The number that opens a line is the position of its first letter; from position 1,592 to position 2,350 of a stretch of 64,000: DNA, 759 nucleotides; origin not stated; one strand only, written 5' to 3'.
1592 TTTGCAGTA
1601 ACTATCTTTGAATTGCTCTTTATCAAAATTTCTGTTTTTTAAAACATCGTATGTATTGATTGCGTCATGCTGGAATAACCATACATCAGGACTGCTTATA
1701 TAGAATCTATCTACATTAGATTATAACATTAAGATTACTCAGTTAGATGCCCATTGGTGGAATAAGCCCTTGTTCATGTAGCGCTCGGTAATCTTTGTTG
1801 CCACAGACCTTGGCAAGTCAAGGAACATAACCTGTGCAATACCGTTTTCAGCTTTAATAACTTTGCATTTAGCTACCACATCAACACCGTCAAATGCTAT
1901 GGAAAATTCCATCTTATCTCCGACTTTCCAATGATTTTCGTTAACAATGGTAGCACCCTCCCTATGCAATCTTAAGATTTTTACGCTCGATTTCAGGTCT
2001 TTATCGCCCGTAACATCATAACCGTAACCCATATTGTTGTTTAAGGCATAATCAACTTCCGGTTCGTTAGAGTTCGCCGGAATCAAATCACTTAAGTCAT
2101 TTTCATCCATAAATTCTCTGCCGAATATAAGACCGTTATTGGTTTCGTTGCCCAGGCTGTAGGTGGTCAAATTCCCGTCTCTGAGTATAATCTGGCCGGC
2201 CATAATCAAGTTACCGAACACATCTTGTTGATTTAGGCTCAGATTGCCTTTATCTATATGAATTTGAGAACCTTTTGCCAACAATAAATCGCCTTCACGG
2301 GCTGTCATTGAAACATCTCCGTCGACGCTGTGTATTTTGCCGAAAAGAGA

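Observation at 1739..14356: Orphan 4,205-aa TpsA adhesin with an acidic/basic low-complexity insert, a coding homopolymer, and a distinct C-terminal domain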

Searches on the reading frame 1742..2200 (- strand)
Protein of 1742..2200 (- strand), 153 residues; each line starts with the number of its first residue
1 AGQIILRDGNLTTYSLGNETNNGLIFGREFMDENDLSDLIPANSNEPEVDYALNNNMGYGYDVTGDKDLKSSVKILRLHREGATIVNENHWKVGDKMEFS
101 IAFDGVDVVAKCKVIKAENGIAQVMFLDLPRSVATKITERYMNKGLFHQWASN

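Call 6: search_protein_families(library=pfam, proteins=[window:1742-2200:-], max_evalue=0.1)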
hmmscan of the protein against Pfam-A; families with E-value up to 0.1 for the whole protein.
window:1742-2200:- (153 aa): 0 families

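Call 7: search_protein_families(library=ncbifam, proteins=[window:1742-2200:-], max_evalue=1)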
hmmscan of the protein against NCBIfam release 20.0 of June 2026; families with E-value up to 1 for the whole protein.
window:1742-2200:- (153 aa): 0 families

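Call 12: find_homologous_proteins(query=window:1742-2161:-, max_evalue=0.01)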
Query window:1742-2161:- (140 aa): 3 proteins with E <= 0.01 among 5 candidates.
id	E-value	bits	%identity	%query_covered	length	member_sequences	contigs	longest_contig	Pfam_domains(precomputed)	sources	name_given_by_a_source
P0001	3.4e-56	207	76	86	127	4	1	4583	-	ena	-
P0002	1.2e-46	176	62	96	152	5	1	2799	-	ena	-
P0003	7.9e-32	128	62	66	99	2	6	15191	-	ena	-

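Call 25: predict_structure(alignment_id=A1)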
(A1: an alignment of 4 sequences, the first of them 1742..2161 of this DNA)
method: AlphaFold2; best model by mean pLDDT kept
length: 140 residues; sequences in the alignment: 4
mean_pLDDT: 69.8   pTM: 0.58
mean pLDDT of the five models: 69.8, 65.9, 64.3, 62.9, 61.7
residues with pLDDT >= 90: 42; 70-90: 40; 50-70: 10; < 50: 48
segments of 3 or more residues with pLDDT < 50: 1-19, 21-43, 135-140
pLDDT, mean of each block of 10 residues (from residue 1): 37 44 46 37 62 89 88 91 93 90 90 87 77 46
secondary structure, 60 per line:
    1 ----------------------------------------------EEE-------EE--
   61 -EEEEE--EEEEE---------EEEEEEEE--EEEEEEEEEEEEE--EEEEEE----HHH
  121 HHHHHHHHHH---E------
elements in order: E47-49 E62-66 E69-73 E83-90 E93-105 E108-113 H118-130

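Call 27: search_protein_representatives(alignment_id=A1)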
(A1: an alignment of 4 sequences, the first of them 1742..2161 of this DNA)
Query: 4 sequences, 124 profile positions. Proteins with E-value up to 0.001 (for the whole library): 51; up to 1e-10: 28; up to 1e-30: 6. The best 51 are listed.
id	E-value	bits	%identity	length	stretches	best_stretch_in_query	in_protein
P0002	5.7e-62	223.4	-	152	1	2-123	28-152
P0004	4.8e-38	146.1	-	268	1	7-117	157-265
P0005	4.9e-37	142.9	-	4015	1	2-117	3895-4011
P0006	2.3e-36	140.7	-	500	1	7-117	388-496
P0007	8.1e-36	138.9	-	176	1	2-117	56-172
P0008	4.0e-34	133.5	-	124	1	4-117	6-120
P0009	1.1e-29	119.1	-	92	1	31-117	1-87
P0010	6.1e-26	107.0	-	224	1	26-117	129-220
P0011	3.7e-25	104.5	-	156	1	25-118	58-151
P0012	8.0e-23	96.9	-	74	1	50-117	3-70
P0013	1.2e-19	86.6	-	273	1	33-118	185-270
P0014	3.6e-19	85.1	-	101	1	34-118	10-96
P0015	4.9e-18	81.5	-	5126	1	33-118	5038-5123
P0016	5.0e-18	81.4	-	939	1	35-117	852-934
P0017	2.1e-17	79.4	-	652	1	3-118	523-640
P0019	7.0e-16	74.5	-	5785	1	14-118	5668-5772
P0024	1.5e-13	67.0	-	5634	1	29-118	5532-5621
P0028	4.7e-12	62.2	-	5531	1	29-117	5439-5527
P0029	8.0e-12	61.4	-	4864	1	26-119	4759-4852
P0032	1.9e-09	53.7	-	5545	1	32-117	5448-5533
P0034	1.8e-08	50.6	-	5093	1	38-112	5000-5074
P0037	5.2e-08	49.1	-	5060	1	17-117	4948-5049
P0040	7.5e-07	45.3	-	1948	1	40-112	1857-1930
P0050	4.7e-04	36.3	-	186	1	43-112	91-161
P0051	6.6e-04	35.8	-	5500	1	44-112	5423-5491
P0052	6.8e-04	35.8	-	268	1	43-111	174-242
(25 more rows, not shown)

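Call 31: fold_search(model_id=the predicted structure, library=pdb)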
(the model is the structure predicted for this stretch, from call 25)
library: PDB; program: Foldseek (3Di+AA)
matches with E <= 10: 1026; with E <= 0.001: 1
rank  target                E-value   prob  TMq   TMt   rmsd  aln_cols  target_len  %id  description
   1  4q63                  2.8e-04  1.00  0.46  0.65   3.4        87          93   11  Crystal Structure of Legionella Uncharacterized Protein Lpg0364 (released 2014-05-07)
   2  5xly_B                1.5e-03  1.00  0.41  0.46   4.8       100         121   10  Crystal structure of CheR1 in complex with c-di-GMP-bound MapZ (released 2017-08-23)
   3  5y4r_D                1.8e-03  1.00  0.44  0.50   4.7       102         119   11  Structure of a methyltransferase complex (released 2017-11-29)
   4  4i86_B                2.0e-03  1.00  0.37  0.48   4.3        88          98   12  Crystal structure of PilZ domain of CeSA from cellulose synthesizing bacterium (released 2013-04-03)
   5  4rt1_B                2.3e-03  1.00  0.41  0.52   3.5        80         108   15  Structure of the Alg44 PilZ domain (R95A mutant) from Pseudomonas aeruginosa PAO1 in complex with c-di-GMP (released 2015-04-08)
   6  4xrn_C                2.6e-03  1.00  0.42  0.53   3.4        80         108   14  Pilz domain with c-di-gmp of a protein from Pseudomonas aeruginosa (released 2016-02-03)
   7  4xrn_B                3.0e-03  1.00  0.38  0.49   3.7        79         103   15  Pilz domain with c-di-gmp of a protein from Pseudomonas aeruginosa (released 2016-02-03)
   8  4rt0_A                3.2e-03  1.00  0.43  0.54   2.6        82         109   13  Structure of the Alg44 PilZ domain from Pseudomonas aeruginosa PAO1 in complex with c-di-GMP (released 2015-04-08)
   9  4xrn_A                3.6e-03  1.00  0.38  0.48   3.7        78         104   15  Pilz domain with c-di-gmp of a protein from Pseudomonas aeruginosa (released 2016-02-03)
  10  4xrn_D                3.6e-03  1.00  0.41  0.53   7.9        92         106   13  Pilz domain with c-di-gmp of a protein from Pseudomonas aeruginosa (released 2016-02-03)
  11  4i86_A                4.3e-03  1.00  0.37  0.47   5.1       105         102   11  Crystal structure of PilZ domain of CeSA from cellulose synthesizing bacterium (released 2013-04-03)
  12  4rt1_A                4.8e-03  1.00  0.39  0.49   3.7        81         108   15  Structure of the Alg44 PilZ domain (R95A mutant) from Pseudomonas aeruginosa PAO1 in complex with c-di-GMP (released 2015-04-08)
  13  4rt0_C                5.7e-03  1.00  0.44  0.55   2.5        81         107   14  Structure of the Alg44 PilZ domain from Pseudomonas aeruginosa PAO1 in complex with c-di-GMP (released 2015-04-08)
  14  5y4r_C                5.7e-03  1.00  0.47  0.54   4.3       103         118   13  Structure of a methyltransferase complex (released 2017-11-29)
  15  4rt0_B                7.6e-03  1.00  0.42  0.53   2.7        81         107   14  Structure of the Alg44 PilZ domain from Pseudomonas aeruginosa PAO1 in complex with c-di-GMP (released 2015-04-08)
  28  3dsg_B                5.9e-02  1.00  0.36  0.50   3.9        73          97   16  XC1028 from Xanthomonas campestris Adopts a PilZ Domain-like Structure Yet with Trivial c-di-GMP Binding Activity (released 2009-05-19)
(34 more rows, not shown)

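Call 36: search_protein_families(library=pfam, proteins=[window:1742-2116:-, P0050, P0052], max_evalue=10)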
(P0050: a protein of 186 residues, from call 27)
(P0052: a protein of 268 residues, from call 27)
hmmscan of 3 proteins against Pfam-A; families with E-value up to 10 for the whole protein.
window:1742-2116:- (125 aa): 0 families

P0050 (186 aa): 4 families
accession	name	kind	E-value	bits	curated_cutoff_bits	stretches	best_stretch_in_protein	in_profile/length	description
PF07238.19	PilZ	-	3.1e-09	37.5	22.5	1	72-161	2-97/102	PilZ domain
PF06390.17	NESP55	-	9.5e-05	22.6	35.4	1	2-72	113-184/261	Neuroendocrine-specific golgi protein P55 (NESP55)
PF05887.16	Trypan_PARP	-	0.0085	16.5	100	1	17-50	51-83/134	Procyclic acidic repetitive protein (PARP)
PF17008.10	DUF5088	-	0.072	13.2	29.4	1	107-179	39-109/184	Domain of unknown function (DUF5088)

P0052 (268 aa): 3 families
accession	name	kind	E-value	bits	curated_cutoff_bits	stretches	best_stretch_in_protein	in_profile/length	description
PF07238.19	PilZ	-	1.4e-10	41.9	22.5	1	178-242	25-96/102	PilZ domain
PF22006.2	PilZ-like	-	0.0053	17.5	27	1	169-240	8-78/90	PilZ domain-like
PF18340.7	TraI_2B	-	0.12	12.7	26.7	1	149-176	30-57/79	DNA relaxase TraI 2B/2B-like domain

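Call 37: list_cluster_members(proteins=[P0019, P0024, P0029, P0032, P0034, P0037, P0051, P0015, P0028, P0005])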
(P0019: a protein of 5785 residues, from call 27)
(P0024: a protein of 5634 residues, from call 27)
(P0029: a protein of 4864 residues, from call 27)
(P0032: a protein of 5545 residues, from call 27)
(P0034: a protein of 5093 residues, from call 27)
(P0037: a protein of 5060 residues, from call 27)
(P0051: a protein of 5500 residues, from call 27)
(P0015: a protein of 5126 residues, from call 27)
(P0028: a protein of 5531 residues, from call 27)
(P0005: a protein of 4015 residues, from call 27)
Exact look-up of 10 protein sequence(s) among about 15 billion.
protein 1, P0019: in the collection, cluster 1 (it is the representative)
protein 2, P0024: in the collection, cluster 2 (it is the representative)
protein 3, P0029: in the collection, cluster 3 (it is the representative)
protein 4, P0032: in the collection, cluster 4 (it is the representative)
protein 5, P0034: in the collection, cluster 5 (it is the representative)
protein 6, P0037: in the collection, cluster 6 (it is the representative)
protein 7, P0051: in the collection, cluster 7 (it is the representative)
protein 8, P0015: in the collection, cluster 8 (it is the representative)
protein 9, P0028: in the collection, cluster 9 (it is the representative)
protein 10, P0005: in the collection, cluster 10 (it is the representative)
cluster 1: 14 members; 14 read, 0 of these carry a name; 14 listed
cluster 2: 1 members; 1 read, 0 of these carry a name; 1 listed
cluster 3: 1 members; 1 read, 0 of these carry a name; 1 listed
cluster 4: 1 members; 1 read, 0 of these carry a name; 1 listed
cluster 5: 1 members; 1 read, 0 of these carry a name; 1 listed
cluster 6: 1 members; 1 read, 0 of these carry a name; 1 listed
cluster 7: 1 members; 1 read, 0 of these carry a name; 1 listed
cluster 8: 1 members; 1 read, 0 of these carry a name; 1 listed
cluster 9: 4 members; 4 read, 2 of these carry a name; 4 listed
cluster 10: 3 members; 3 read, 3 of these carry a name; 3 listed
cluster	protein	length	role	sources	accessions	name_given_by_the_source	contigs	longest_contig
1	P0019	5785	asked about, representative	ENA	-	-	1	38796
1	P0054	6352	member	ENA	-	-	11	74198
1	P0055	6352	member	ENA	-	-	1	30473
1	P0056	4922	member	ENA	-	-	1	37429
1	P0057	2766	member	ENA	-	-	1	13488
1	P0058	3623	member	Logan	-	-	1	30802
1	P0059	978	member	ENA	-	-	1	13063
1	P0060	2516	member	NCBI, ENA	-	-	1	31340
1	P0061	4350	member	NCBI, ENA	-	-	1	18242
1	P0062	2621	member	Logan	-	-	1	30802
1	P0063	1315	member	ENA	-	-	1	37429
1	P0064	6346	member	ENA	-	-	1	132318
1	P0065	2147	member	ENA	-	-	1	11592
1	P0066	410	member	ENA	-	-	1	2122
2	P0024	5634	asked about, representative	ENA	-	-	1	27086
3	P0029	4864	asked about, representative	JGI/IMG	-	-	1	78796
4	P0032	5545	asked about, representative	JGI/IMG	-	-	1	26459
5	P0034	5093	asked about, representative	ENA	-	-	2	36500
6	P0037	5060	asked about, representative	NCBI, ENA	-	-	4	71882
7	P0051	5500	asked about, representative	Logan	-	-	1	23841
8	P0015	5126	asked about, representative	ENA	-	-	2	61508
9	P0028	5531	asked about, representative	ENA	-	-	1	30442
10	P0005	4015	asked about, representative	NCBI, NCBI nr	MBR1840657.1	MAG: hypothetical protein IJ778_00830 [Alphaproteobacteria bacterium] | hypothetical protein [Alphaproteobacteria bacterium]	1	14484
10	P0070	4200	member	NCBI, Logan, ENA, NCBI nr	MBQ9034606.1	MAG: leukotoxin LktA family filamentous adhesin [Alphaproteobacteria bacterium] | leukotoxin LktA family filamentous adhesin [Alphaproteobacteria bacterium]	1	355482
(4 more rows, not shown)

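Call 38: find_encoding_contigs(protein=P0037, flank=10000, max_places=2)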
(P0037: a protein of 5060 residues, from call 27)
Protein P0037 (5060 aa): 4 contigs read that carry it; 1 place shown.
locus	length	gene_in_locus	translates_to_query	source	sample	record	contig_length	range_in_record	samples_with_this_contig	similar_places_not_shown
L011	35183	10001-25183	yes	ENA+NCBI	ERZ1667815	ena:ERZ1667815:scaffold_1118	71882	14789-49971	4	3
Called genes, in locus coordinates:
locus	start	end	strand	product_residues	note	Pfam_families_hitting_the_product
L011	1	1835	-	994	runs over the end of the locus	PF20308:TPR-S (faint), PF01075:Glyco_transf_9 (faint)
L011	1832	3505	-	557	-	-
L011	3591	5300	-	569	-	-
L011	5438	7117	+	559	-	PF00365:PFK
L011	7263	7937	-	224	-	-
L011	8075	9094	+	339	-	PF00648:Peptidase_C2 (faint)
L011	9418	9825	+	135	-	-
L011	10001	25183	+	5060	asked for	-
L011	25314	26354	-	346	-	PF01075:Glyco_transf_9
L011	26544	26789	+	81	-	-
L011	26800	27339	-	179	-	-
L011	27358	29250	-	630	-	PF01590:GAF, PF13185:GAF_2, PF13492:GAF_3, PF13487:HD_5, PF01966:HD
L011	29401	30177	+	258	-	-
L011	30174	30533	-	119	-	PF12844:HTH_19, PF13560:HTH_31, PF01381:HTH_3, PF13443:HTH_26 (weak)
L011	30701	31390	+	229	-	-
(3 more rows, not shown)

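Call 60: find_encoding_contigs(protein=P0029, flank=10000, max_places=1)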
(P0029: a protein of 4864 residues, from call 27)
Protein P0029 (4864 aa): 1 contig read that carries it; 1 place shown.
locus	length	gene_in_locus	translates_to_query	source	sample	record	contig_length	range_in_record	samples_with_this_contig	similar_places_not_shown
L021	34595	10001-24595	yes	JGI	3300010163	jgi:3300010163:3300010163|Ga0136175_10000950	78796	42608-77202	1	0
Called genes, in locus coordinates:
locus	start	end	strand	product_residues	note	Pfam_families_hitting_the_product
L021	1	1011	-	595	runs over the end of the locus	PF00682:HMGL-like, PF02436:PYC_OADA, PF00364:Biotin_lipoyl, PF25917:BSH_RND (weak), PF25973:BSH_CzcB (faint)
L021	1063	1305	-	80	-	PF04277:OAD_gamma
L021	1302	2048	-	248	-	PF03099:BPL_LplA_LipB, PF21948:LplA-B_cat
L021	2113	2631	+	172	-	PF00551:Formyl_trans_N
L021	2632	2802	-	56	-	-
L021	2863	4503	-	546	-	PF02776:TPP_enzyme_N, PF00205:TPP_enzyme_M, PF02775:TPP_enzyme_C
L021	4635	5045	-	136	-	-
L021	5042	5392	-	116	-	-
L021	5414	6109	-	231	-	PF01138:RNase_PH, PF03725:RNase_PH_C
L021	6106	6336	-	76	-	-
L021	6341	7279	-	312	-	-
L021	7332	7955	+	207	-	PF02811:PHP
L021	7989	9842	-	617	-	PF07244:POTRA (faint), PF08479:POTRA_2, PF03865:ShlB, PF01103:Omp85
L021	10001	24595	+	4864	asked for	-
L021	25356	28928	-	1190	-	PF05170:AsmA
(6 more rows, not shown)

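Call 61: find_encoding_contigs(protein=P0024, flank=10000, max_places=1)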
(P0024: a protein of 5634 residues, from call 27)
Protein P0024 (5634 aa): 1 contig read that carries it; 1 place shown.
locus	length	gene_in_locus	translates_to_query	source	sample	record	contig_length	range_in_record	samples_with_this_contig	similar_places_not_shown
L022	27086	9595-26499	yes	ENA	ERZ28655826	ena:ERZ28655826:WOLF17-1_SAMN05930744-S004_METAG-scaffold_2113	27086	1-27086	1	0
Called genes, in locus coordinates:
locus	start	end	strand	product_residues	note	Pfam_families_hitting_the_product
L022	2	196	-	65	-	?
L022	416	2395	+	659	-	PF09299:Mu-transpos_C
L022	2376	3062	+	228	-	PF13401:AAA_22, PF05621:TniB (weak)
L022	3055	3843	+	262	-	PF14659:Phage_int_SAM_3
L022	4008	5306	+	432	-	PF13173:AAA_14, PF13635:DUF4143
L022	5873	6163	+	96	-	-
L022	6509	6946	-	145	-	PF03938:OmpH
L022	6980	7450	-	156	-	-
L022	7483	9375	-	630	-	PF07244:POTRA (faint), PF08479:POTRA_2, PF03865:ShlB, PF01103:Omp85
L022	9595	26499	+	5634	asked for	PF07238:PilZ (weak)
